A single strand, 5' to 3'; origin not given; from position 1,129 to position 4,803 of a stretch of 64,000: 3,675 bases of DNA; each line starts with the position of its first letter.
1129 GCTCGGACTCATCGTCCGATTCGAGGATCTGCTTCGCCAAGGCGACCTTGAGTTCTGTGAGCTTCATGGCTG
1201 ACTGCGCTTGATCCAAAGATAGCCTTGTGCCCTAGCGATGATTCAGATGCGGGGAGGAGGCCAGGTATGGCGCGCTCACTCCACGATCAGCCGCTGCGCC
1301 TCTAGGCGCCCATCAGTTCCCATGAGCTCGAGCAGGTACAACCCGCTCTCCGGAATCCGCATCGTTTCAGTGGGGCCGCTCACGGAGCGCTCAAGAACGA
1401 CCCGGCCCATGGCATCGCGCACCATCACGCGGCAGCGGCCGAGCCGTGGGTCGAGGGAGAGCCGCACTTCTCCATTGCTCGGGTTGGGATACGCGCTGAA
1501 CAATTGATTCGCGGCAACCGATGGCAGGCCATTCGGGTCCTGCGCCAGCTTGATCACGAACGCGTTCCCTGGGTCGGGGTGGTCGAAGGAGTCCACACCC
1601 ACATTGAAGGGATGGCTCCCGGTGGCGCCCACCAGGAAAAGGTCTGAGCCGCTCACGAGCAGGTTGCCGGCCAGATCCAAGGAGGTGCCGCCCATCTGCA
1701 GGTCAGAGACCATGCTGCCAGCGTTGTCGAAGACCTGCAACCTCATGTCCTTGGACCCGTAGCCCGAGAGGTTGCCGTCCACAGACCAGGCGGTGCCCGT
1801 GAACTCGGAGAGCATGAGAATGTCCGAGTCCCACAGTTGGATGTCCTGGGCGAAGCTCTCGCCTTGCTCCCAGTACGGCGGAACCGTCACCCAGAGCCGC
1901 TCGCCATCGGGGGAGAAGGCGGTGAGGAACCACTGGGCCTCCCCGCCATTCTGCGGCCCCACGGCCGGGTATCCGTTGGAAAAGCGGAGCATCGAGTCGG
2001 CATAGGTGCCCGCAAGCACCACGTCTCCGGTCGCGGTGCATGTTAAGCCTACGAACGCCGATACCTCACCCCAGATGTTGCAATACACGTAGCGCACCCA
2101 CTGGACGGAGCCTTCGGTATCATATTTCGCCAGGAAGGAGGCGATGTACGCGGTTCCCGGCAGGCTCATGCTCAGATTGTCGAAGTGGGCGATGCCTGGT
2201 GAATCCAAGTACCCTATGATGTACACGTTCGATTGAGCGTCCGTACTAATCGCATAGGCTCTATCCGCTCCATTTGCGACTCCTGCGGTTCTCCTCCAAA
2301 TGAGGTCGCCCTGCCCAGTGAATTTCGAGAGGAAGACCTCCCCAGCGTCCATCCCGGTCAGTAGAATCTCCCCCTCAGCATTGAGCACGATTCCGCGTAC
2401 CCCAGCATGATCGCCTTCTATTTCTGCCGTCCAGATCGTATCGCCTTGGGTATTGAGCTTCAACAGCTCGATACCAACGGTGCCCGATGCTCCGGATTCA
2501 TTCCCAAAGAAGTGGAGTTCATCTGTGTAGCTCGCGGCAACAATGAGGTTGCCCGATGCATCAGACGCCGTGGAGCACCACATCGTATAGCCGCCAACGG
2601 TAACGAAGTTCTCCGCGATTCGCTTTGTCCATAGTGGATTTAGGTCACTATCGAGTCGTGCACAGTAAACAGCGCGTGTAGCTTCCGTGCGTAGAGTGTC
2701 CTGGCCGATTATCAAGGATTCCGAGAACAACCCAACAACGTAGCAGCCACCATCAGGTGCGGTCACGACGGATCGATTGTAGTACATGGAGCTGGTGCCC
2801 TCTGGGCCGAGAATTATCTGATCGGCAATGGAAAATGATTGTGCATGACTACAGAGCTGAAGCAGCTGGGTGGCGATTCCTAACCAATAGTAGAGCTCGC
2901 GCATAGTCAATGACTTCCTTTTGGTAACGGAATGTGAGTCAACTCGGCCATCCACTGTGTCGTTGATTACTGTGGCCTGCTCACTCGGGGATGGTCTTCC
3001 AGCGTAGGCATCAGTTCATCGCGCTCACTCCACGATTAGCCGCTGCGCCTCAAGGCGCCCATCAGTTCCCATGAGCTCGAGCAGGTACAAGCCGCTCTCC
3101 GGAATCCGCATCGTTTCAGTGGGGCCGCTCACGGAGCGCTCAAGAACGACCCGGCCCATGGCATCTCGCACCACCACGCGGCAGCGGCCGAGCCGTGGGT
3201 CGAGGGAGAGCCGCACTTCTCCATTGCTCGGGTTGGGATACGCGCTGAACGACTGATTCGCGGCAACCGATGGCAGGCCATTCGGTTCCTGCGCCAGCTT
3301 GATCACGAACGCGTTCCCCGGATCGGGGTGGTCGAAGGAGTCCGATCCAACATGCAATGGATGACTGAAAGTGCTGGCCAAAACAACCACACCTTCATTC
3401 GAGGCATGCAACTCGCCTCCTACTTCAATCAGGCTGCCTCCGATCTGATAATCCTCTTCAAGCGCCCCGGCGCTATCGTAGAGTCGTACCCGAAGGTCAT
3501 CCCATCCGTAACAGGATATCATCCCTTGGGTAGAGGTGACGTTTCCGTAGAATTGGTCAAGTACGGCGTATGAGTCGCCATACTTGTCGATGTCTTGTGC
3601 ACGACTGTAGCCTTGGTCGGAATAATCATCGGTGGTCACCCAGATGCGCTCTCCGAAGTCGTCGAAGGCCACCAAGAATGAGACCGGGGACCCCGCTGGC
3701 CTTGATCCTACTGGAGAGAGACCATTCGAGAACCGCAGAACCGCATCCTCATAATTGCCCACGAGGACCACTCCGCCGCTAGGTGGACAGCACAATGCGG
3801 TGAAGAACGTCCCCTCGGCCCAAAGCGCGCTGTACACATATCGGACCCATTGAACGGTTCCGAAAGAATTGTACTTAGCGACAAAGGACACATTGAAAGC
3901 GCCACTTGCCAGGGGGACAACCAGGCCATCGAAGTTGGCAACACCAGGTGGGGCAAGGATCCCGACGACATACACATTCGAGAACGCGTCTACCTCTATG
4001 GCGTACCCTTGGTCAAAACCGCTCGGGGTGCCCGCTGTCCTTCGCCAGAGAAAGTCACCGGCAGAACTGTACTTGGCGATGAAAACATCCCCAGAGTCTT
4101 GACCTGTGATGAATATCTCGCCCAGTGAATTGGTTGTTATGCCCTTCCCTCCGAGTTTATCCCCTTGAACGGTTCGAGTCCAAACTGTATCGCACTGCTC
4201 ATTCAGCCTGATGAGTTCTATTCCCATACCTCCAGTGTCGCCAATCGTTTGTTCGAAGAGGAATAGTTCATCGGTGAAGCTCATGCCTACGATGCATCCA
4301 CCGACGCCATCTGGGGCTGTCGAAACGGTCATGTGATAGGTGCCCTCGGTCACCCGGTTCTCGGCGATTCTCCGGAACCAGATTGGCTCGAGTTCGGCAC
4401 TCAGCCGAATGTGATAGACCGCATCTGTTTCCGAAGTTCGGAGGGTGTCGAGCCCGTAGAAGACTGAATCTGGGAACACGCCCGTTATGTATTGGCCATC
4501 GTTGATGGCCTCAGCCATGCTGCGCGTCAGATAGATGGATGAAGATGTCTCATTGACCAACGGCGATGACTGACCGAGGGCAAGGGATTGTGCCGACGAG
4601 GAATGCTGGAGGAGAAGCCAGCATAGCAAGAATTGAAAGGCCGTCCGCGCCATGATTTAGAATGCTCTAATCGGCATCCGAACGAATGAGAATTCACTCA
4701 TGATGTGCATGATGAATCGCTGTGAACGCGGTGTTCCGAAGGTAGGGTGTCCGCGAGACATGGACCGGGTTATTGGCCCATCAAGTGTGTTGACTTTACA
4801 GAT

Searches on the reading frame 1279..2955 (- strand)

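Call 63: search_protein_families(library=pfam, proteins=[window:1279-2955:-], max_evalue=0.001)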
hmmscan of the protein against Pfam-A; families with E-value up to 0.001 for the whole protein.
window:1279-2955:- (559 aa): 1 family
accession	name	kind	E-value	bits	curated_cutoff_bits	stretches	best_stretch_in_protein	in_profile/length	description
PF18962.6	Por_Secre_tail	-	0.00026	21.7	27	0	489-558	2-75/75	Secretion system C-terminal sorting domain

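Call 65: search_protein_families(library=ncbifam, proteins=[window:1279-2955:-], max_evalue=0.01)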
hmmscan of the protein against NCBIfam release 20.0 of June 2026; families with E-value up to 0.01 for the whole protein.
window:1279-2955:- (559 aa): 3 families
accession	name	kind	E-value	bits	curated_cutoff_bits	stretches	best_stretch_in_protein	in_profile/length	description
NF047494.1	Lepto_SBBP_lipo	equivalog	3.6e-15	55.6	400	1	41-180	56-180/466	SBBP repeat beta-propeller lipoprotein, LipL53 family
NF038113.1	T9SSA_dep_M36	equivalog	3.2e-05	22.3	885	1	478-558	786-868/869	T9SS-dependent M36 family metallopeptidase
TIGR04183.1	Por_Secre_tail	domain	3.7e-05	23.6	23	1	489-558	2-71/72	T9SS type A sorting domain-containing protein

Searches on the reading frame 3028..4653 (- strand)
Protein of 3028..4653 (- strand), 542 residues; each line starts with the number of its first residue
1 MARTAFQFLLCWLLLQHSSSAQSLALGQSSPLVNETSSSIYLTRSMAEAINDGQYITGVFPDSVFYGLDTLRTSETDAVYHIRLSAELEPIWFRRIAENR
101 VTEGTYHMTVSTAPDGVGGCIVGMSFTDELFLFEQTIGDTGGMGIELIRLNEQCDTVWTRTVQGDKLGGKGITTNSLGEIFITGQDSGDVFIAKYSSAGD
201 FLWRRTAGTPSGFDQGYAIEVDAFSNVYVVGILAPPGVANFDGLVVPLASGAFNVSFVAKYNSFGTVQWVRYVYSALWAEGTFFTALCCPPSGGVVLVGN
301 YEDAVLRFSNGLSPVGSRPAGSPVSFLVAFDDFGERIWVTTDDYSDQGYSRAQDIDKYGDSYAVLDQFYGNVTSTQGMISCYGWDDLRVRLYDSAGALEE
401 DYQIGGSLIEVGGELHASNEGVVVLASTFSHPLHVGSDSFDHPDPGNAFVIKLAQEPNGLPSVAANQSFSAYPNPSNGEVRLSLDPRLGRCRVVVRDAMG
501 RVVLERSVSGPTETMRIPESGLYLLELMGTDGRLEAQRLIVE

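Call 63: search_protein_families(library=pfam, proteins=[window:3028-4653:-], max_evalue=0.001)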
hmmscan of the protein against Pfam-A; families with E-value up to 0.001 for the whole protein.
window:3028-4653:- (542 aa): 0 families

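Call 65: search_protein_families(library=ncbifam, proteins=[window:3028-4653:-], max_evalue=0.01)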
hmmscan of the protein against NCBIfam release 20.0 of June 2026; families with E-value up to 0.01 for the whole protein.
window:3028-4653:- (542 aa): 4 families
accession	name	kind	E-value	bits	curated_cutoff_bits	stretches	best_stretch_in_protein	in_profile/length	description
NF047494.1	Lepto_SBBP_lipo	equivalog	4.5e-11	42.1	400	1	164-339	242-416/466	SBBP repeat beta-propeller lipoprotein, LipL53 family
TIGR04183.1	Por_Secre_tail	domain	4.4e-05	23.4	23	1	472-541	2-71/72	T9SS type A sorting domain-containing protein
NF038113.1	T9SSA_dep_M36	equivalog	4.4e-05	21.8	885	1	463-541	788-868/869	T9SS-dependent M36 family metallopeptidase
NF050177.1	TapA_OM_Porphy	equivalog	0.0061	15.4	500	1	465-542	467-544/544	TapA/TapC family T9SS-dependent outer membrane protein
